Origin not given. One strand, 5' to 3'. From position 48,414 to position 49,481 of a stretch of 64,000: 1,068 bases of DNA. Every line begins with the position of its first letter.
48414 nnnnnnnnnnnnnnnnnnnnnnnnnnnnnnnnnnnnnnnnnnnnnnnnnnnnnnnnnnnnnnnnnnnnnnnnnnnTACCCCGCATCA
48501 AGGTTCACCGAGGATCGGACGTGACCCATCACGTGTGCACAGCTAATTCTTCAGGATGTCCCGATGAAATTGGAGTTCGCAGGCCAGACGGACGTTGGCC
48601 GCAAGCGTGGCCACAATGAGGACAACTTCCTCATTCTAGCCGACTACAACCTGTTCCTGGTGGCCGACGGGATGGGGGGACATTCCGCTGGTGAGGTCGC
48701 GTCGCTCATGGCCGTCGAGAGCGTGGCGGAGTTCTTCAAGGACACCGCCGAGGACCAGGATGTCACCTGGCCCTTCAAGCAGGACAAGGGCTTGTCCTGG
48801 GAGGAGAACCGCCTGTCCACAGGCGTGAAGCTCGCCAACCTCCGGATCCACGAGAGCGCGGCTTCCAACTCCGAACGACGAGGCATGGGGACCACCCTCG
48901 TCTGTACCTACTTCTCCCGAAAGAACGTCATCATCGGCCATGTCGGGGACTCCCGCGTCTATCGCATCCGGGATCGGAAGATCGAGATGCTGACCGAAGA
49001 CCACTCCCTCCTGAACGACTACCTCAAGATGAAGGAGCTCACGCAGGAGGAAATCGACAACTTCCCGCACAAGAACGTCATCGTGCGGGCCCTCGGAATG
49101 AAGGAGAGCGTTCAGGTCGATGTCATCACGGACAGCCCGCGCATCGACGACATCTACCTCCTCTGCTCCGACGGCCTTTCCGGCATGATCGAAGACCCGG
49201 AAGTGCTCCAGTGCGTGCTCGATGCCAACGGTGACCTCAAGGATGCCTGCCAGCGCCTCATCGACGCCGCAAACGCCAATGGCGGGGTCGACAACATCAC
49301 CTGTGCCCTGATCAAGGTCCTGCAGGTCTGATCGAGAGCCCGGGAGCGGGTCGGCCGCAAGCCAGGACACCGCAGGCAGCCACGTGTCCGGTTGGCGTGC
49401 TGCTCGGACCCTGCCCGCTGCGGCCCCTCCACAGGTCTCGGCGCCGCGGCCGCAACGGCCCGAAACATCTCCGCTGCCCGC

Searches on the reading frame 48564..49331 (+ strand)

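Call 38: search_protein_families(library=pfam, proteins=[window:48564-49331:+])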
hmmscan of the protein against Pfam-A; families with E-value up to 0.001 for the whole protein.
window:48564-49331:+ (255 aa): 2 families
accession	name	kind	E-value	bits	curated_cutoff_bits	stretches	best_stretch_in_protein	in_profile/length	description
PF13672.11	PP2C_2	-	1.9e-16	60.7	24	1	15-220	9-183/209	Protein phosphatase 2C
PF00481.26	PP2C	-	6.4e-13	49.4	20.3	1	29-148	35-141/255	Protein phosphatase 2C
